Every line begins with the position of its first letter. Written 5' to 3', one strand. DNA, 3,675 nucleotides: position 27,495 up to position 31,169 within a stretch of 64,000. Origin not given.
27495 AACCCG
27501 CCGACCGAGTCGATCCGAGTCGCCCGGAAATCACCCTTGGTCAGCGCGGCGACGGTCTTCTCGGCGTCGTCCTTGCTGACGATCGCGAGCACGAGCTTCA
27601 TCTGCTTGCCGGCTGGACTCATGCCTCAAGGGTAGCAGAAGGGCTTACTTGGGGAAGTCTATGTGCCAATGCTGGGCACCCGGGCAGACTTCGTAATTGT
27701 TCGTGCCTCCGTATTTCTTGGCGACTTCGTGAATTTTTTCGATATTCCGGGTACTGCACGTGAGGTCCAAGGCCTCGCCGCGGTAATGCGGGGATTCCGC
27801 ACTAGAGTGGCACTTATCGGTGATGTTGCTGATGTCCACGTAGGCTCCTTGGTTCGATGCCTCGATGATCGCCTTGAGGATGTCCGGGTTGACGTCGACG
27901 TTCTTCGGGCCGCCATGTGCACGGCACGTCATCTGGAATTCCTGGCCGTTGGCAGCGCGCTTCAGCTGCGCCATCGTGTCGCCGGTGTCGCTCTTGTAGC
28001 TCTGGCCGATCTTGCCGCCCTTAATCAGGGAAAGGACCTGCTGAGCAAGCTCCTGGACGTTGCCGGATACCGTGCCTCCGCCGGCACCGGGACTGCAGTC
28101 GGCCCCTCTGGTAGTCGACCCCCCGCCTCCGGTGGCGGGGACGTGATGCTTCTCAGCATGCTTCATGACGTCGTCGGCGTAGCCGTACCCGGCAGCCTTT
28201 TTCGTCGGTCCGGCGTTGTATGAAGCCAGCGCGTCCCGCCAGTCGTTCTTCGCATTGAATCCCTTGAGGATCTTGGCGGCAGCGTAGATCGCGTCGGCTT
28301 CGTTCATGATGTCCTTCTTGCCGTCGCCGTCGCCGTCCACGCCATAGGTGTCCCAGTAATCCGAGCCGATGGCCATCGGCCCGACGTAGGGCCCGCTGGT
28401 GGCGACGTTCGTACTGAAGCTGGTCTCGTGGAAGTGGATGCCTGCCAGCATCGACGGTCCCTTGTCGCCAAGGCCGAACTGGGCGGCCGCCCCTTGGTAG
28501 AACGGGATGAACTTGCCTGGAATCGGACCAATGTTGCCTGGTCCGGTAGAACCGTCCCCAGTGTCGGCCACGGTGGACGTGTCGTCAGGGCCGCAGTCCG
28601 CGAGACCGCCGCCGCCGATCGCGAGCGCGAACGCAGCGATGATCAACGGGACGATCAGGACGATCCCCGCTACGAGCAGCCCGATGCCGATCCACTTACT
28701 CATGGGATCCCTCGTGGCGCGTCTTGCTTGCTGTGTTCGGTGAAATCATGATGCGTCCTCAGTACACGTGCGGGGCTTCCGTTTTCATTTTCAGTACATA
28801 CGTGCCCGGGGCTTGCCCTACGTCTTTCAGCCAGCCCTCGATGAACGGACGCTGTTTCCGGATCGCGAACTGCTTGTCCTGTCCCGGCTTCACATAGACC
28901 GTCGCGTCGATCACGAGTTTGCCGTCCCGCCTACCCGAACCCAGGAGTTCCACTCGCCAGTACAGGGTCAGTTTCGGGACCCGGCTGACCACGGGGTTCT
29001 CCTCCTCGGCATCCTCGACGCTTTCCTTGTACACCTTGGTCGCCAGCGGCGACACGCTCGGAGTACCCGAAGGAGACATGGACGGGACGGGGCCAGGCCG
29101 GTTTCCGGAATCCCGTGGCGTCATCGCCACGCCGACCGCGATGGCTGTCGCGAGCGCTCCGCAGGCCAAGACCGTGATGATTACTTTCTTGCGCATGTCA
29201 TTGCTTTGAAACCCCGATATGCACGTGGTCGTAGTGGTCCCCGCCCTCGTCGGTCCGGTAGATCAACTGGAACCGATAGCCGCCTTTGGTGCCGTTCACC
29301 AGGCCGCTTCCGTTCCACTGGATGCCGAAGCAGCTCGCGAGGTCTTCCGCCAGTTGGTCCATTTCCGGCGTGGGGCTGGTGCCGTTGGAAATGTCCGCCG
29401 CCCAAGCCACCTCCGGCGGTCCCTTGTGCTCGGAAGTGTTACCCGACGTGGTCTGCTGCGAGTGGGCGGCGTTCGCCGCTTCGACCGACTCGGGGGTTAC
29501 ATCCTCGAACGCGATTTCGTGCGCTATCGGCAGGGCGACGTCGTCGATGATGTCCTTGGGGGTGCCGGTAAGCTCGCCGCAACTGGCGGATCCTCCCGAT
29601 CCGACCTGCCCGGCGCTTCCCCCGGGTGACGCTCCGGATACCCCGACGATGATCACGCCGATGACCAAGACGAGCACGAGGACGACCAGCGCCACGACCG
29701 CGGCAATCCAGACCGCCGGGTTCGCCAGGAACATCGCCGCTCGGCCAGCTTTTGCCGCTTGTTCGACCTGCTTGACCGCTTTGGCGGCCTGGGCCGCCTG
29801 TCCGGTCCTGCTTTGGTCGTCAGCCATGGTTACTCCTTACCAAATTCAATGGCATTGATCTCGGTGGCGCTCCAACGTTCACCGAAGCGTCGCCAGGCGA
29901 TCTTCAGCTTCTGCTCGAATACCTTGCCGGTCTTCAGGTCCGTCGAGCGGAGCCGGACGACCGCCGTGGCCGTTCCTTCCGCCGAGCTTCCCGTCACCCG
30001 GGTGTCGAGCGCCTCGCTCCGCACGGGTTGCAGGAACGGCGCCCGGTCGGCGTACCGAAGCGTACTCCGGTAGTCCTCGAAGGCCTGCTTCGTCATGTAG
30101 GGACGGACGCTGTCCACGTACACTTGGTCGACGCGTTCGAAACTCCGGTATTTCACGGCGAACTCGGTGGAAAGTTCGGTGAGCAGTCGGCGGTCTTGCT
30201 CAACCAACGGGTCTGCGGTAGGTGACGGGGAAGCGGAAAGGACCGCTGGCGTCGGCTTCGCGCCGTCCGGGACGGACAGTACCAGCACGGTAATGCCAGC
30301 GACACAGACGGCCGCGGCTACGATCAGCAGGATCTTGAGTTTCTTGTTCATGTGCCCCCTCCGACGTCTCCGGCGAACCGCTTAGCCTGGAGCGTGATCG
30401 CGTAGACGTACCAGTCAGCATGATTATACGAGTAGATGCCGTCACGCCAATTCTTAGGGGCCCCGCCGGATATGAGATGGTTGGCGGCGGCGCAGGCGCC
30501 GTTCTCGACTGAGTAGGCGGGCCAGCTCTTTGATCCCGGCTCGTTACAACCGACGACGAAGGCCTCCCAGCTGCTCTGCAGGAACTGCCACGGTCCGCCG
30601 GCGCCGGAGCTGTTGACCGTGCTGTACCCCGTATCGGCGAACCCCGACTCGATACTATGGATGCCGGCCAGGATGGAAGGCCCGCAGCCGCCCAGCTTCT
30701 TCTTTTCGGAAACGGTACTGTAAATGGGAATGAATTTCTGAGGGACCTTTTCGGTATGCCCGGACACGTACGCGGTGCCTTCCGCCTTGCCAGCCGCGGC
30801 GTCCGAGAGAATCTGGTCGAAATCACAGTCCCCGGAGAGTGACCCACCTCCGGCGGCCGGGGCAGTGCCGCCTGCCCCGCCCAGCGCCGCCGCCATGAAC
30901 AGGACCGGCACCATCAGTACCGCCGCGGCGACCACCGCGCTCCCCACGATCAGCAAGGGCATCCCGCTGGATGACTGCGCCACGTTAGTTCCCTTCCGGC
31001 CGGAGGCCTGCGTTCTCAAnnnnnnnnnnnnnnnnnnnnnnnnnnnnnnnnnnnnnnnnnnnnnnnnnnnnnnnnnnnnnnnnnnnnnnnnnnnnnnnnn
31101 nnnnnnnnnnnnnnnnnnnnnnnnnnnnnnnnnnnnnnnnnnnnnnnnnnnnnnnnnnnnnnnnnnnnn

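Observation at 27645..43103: Origin-proximal, monoderm-type T4SS-like locus lacking coupling protein, relaxase and VirB11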

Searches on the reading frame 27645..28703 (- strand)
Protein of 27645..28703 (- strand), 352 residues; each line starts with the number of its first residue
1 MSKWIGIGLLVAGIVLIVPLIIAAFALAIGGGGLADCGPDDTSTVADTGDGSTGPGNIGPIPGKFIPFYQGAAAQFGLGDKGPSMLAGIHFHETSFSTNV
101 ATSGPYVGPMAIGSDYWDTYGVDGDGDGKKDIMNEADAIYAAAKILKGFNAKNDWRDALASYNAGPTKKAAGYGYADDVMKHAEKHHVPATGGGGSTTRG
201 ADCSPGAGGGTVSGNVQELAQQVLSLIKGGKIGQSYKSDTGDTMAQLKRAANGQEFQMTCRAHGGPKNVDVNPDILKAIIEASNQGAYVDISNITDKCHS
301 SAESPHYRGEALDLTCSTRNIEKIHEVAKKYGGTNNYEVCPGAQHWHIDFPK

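Call 3: search_protein_families(library=pfam, max_evalue=0.01, proteins=[window:27645-28703:-])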
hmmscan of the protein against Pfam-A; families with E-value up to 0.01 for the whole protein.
window:27645-28703:- (352 aa): 2 families
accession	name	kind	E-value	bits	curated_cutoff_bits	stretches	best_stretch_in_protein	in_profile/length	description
PF13406.11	SLT_2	-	5e-06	26.4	24.3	1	117-157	166-209/292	Transglycosylase SLT domain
PF01464.25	SLT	-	7.8e-05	22.7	21.3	1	83-170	14-102/117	Transglycosylase SLT domain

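Call 31: search_protein_families(library=ncbifam, max_evalue=0.1, proteins=[window:27645-28703:-])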
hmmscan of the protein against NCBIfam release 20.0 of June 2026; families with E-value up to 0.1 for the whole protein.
window:27645-28703:- (352 aa): 2 families
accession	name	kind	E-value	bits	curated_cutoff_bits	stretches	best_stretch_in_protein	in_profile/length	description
TIGR02283.1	MltB_2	subfamily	6.2e-06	25.6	248.45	1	117-156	167-209/300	lytic murein transglycosylase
TIGR02282.1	MltB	equivalog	0.0094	15.1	281.4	1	103-147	145-193/290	lytic murein transglycosylase B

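Call 32: search_solved_structures(query=window:27645-28703:-, max_evalue=1)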
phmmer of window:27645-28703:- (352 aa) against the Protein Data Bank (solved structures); distinct sequences matched with E-value up to 1: 2.
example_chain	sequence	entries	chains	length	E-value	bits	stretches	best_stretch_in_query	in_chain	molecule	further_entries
2wfx_A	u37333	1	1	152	0.95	12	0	296-327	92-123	SONIC HEDGEHOG PROTEIN N-PRODUCT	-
2wg4_A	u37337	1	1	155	0.99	11.9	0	296-327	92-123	SONIC HEDGEHOG PROTEIN N-PRODUCT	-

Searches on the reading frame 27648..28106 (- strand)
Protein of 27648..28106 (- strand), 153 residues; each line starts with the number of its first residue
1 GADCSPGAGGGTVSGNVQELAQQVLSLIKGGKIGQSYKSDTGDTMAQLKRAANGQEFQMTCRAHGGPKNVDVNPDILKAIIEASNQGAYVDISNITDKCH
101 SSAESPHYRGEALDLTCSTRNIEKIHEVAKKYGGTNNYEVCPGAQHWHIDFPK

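Call 59: search_protein_families(library=pfam, max_evalue=5, proteins=[window:27648-28106:-])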
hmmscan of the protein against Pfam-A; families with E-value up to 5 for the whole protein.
seq(153 aa): 5 families
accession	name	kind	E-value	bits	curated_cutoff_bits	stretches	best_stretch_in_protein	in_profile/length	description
PF08291.16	Peptidase_M15_3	-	0.014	16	23.2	1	102-150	61-108/108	Peptidase M15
PF13927.12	Ig_3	-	0.065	14.2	30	1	51-71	13-32/78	Immunoglobulin domain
PF21721.2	Gp38_N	-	0.12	12.9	25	1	28-44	3-19/40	Phage tail fibre adhesin Gp38 N-terminal domain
PF21948.1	LplA-B_cat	-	0.16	12.4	27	1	11-85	87-161/200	Lipoyl protein ligase A/B catalytic domain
PF01085.23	HH_signal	-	0.17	12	22.1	1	95-129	105-139/161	Hedgehog amino-terminal signalling domain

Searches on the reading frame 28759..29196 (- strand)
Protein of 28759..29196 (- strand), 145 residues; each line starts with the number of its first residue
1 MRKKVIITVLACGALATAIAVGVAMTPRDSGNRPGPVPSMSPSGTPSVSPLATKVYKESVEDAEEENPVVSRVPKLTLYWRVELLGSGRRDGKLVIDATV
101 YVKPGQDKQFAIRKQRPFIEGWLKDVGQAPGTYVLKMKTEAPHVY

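Call 3: search_protein_families(library=pfam, max_evalue=0.01, proteins=[window:28759-29196:-])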
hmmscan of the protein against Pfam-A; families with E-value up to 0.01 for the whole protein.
window:28759-29196:- (145 aa): 0 families

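Call 31: search_protein_families(library=ncbifam, max_evalue=0.1, proteins=[window:28759-29196:-])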
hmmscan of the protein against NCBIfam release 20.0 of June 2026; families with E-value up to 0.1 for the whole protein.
window:28759-29196:- (145 aa): 1 family
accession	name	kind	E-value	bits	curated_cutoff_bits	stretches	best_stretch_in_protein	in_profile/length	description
NF038083.1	CU044_5270_fam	subfamily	0.019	14.8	100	1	5-57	31-88/284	CU044_5270 family protein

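Call 46: search_protein_representatives(protein=window:28759-29196:-)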
Query: 145 residues. Proteins with E-value up to 0.001 (for the whole library): 58; up to 1e-10: 36; up to 1e-30: 1. The best 58 are listed.
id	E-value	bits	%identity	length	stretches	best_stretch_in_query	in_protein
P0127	1.7e-90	316.2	100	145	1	1-145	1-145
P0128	7.0e-24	100.3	42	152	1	4-145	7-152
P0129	2.4e-20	88.9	45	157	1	37-145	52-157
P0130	1.7e-19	86.1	40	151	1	11-140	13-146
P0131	6.5e-19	84.2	45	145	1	21-145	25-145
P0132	8.9e-19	83.8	39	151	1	8-145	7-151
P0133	5.3e-18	81.3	38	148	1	2-141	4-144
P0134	5.3e-16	74.8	38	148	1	5-139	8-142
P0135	7.3e-16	74.3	35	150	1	2-145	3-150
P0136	2.1e-15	72.9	43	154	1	34-139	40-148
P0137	4.8e-15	71.7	36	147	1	12-145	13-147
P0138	2.9e-14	69.2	35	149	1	3-139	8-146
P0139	3.3e-14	69.0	32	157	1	20-140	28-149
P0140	5.3e-14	68.3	36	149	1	6-140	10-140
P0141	3.7e-13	65.6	34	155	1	2-139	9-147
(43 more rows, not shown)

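Call 55: predict_structure(alignment_id=A2)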
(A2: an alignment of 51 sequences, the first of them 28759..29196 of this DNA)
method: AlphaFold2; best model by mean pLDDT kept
length: 145 residues; sequences in the alignment: 51
mean_pLDDT: 85.3   pTM: 0.59
mean pLDDT of the five models: 85.3, 84.6, 83.9, 83.6, 82.0
residues with pLDDT >= 90: 75; 70-90: 41; 50-70: 28; < 50: 1
segments of 3 or more residues with pLDDT < 50: none
pLDDT, mean of each block of 10 residues (from residue 1): 78 86 74 66 69 69 91 96 86 95 96 98 97 97 75
secondary structure, 60 per line:
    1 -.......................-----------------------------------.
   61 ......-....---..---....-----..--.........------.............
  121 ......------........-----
elements in order: H2-24 H60-66 H68-71 E80-83 E93-101 H108-126 E133-140

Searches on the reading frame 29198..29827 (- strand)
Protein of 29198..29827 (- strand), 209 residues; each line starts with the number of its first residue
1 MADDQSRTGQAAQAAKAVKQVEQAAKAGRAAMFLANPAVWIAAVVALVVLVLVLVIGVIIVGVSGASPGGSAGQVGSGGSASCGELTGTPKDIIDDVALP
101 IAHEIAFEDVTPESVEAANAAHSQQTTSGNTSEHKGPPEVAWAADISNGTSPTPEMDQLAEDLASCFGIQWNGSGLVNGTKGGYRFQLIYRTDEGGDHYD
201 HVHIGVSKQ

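Call 3: search_protein_families(library=pfam, max_evalue=0.01, proteins=[window:29198-29827:-])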
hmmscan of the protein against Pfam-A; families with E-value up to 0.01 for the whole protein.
window:29198-29827:- (209 aa): 1 family
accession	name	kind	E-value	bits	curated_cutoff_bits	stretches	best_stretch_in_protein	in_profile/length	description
PF04888.17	SseC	-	0.0024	17.9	30.2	1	8-79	102-164/312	Secretion system effector C (SseC) like family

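Call 31: search_protein_families(library=ncbifam, max_evalue=0.1, proteins=[window:29198-29827:-])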
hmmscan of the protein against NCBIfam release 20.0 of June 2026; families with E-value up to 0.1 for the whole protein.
window:29198-29827:- (209 aa): 2 families
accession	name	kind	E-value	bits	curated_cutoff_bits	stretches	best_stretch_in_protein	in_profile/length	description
NF045974.1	conju_CD1108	subfamily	0.03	14.1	100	1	7-64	19-78/190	CD1108 family mobile element protein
TIGR01477.1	RIFIN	paralog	0.03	14.1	176.95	1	9-58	279-333/356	variant surface antigen, rifin family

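Call 34: search_solved_structures(query=window:29198-29827:-, max_evalue=10)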
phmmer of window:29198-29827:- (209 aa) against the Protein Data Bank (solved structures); distinct sequences matched with E-value up to 10: 1.
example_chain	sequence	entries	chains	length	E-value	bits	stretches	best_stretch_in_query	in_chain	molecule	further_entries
8ubg_A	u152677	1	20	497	0.015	18.3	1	44-88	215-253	DpHF19,Green fluorescent protein (Fragment)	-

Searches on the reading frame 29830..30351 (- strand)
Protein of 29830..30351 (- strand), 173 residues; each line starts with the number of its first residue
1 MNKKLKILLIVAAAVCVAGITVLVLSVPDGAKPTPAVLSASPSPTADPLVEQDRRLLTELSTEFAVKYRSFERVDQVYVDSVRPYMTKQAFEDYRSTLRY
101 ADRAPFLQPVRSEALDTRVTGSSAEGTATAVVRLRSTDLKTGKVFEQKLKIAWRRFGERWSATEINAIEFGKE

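Call 3: search_protein_families(library=pfam, max_evalue=0.01, proteins=[window:29830-30351:-])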
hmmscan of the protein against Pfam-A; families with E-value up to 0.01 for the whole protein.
window:29830-30351:- (173 aa): 0 families

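Call 31: search_protein_families(library=ncbifam, max_evalue=0.1, proteins=[window:29830-30351:-])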
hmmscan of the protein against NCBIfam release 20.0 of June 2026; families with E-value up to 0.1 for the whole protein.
window:29830-30351:- (173 aa): 1 family
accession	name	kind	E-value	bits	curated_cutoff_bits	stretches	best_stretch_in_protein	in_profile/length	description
NF038083.1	CU044_5270_fam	subfamily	0.0014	18.5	100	1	8-88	32-110/284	CU044_5270 family protein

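Call 35: find_homologous_proteins(query=window:29830-30351:-, max_evalue=0.001)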
Query window:29830-30351:- (173 aa): 6 proteins with E <= 0.001 among 618 candidates.
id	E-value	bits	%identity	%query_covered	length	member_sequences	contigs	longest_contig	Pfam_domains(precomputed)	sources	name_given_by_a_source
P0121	2.9e-105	367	100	100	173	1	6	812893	-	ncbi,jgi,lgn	ncbi:MAG TPA: hypothetical protein VIF43_02780 [Patescibacteria group bacterium]|jgi:hypothetical pr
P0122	2.4e-66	241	64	100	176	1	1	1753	-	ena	-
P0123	3.9e-62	227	64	100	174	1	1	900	-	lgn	-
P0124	1.4e-59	219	73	73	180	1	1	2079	-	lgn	-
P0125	1.6e-56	209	61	96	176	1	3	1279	-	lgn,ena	-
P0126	1.2e-51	193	56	100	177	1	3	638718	-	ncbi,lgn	ncbi:MAG: hypothetical protein WD603_00320 [Patescibacteria group bacterium]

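Call 49: predict_structure(alignment_id=A1)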
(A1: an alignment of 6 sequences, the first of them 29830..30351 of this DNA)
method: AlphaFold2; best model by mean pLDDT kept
length: 173 residues; sequences in the alignment: 6
mean_pLDDT: 79.6   pTM: 0.68
mean pLDDT of the five models: 79.6, 79.6, 77.9, 77.5, 77.1
residues with pLDDT >= 90: 99; 70-90: 18; 50-70: 29; < 50: 27
segments of 3 or more residues with pLDDT < 50: 1-3, 16-35, 37-39
pLDDT, mean of each block of 10 residues (from residue 1): 52 49 42 46 73 98 96 91 95 84 70 97 97 95 94 96 87 52
secondary structure, 60 per line:
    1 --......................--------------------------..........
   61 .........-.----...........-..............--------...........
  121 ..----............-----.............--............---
elements in order: H3-24 H51-69 H76-85 H88-101 E110-122 E127-138 E144-156 E159-170

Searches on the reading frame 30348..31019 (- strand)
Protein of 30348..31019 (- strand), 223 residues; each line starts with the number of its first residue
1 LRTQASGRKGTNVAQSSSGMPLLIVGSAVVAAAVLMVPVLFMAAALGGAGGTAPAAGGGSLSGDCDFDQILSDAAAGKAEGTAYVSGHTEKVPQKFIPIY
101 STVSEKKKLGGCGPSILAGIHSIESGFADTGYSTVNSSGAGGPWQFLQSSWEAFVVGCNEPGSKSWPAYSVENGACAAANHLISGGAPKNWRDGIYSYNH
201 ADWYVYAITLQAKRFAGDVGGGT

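Call 3: search_protein_families(library=pfam, max_evalue=0.01, proteins=[window:30348-31019:-])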
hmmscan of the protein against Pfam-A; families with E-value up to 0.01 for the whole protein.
window:30348-31019:- (223 aa): 0 families

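Call 31: search_protein_families(library=ncbifam, max_evalue=0.1, proteins=[window:30348-31019:-])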
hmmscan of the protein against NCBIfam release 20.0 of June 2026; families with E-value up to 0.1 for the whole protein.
window:30348-31019:- (223 aa): 1 family
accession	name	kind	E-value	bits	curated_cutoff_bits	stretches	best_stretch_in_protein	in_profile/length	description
NF038083.1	CU044_5270_fam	subfamily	0.036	13.9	100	1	19-80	29-88/284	CU044_5270 family protein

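Call 33: search_solved_structures(query=window:30348-31019:-, max_evalue=1)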
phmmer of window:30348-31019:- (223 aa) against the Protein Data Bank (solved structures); distinct sequences matched with E-value up to 1: 0.

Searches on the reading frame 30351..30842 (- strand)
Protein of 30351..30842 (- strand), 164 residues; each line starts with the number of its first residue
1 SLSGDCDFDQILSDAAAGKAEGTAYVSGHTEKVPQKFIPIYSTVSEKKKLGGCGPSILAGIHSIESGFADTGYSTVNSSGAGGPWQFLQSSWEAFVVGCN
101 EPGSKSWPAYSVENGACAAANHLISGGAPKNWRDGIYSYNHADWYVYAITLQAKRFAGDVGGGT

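Call 59: search_protein_families(library=pfam, max_evalue=5, proteins=[window:30351-30842:-])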
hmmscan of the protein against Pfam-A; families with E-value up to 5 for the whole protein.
seq(164 aa): 2 families
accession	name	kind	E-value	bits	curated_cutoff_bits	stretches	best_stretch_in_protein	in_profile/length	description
PF01464.25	SLT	-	0.0051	16.8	21.3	1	47-141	6-96/117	Transglycosylase SLT domain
PF03491.18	5HT_transport_N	-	0.073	13.7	23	1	65-83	16-34/41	Serotonin (5-HT) neurotransmitter transporter, N-terminus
